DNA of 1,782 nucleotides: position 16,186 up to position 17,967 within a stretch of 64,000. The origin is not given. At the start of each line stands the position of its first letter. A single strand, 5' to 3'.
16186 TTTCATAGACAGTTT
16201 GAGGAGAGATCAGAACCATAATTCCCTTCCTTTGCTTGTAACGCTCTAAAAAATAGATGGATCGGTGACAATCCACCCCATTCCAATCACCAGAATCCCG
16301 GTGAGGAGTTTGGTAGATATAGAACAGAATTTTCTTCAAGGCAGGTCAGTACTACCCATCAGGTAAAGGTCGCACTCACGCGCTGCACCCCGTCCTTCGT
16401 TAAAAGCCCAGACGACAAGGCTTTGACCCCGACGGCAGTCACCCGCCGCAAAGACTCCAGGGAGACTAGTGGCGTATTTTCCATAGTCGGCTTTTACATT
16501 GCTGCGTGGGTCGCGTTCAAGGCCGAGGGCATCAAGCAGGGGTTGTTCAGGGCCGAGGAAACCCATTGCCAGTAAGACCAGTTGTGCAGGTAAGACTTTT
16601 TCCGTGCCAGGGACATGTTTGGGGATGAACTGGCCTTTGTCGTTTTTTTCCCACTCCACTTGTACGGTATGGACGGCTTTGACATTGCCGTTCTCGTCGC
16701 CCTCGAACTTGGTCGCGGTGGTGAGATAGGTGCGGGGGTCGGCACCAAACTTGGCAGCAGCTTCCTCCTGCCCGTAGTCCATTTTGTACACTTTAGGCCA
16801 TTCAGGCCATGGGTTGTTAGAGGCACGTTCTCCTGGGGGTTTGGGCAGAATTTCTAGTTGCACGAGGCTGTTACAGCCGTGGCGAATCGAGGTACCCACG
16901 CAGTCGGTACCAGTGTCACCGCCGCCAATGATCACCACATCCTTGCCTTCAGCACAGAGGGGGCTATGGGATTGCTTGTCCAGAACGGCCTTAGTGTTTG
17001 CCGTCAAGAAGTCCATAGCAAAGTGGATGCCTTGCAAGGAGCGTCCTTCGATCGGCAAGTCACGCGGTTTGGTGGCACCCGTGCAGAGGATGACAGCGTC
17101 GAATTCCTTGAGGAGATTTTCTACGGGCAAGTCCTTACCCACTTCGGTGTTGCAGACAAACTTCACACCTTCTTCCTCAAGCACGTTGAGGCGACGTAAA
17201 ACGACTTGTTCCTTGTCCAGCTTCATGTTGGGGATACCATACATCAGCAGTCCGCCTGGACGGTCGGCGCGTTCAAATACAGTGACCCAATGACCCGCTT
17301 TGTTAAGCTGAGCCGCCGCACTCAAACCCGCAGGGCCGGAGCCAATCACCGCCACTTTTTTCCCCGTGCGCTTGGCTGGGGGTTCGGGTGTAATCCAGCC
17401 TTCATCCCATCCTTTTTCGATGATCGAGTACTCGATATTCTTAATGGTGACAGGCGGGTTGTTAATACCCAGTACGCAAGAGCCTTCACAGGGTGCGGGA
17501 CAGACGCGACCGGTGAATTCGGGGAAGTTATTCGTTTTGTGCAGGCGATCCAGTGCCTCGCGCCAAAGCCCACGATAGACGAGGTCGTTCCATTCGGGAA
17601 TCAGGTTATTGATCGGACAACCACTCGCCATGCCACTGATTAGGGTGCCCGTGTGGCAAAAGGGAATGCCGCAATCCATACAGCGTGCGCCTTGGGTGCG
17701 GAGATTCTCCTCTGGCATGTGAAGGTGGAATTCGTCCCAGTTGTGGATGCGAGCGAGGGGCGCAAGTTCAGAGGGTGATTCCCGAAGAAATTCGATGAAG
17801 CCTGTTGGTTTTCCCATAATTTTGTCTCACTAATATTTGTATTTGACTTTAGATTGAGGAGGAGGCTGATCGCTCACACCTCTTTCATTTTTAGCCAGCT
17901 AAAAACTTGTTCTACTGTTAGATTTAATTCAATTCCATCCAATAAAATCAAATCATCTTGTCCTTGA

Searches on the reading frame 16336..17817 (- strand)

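Call 53: search_protein_families(library=pfam, proteins=[window:16336-17817:-], max_evalue=0.00001)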
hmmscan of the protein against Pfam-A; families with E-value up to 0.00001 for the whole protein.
window:16336-17817:- (493 aa): 11 families
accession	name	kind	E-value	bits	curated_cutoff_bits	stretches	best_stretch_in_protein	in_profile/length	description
PF07992.20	Pyr_redox_2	-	8.1e-29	101.4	26.1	1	153-475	1-291/291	Pyridine nucleotide-disulphide oxidoreductase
PF14691.11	Fer4_20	-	2.3e-19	69.7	25.8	1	23-139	1-111/113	Dihydroprymidine dehydrogenase domain II, 4Fe-4S cluster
PF13450.12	NAD_binding_8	-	1.5e-09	38.4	21.9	1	157-190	1-34/68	NAD(P)-binding Rossmann-like domain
PF00070.33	Pyr_redox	-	2.6e-09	37.9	22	0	154-188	1-35/82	Pyridine nucleotide-disulphide oxidoreductase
PF01266.30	DAO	-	5.3e-09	36.5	27.9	1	154-188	1-35/353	FAD dependent oxidoreductase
PF13738.12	Pyr_redox_3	-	1.3e-07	31.6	30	0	157-184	2-30/305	Pyridine nucleotide-disulphide oxidoreductase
PF03486.20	HI0933_like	-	4.8e-07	29.9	50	0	154-189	2-37/244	HI0933-like protein Rossmann domain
PF01593.30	Amino_oxidase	-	2.5e-06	27.5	19.8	1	163-190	2-29/443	Flavin containing amine oxidoreductase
PF00743.25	FMO-like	-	2.5e-06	26.6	22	0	239-307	139-199/532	Flavin-binding monooxygenase-like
PF12831.13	FAD_oxidored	-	3.1e-06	27.2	27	0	155-195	2-42/416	FAD dependent oxidoreductase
PF00890.30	FAD_binding_2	-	9.4e-06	25.5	20.4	0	155-188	2-35/414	FAD binding domain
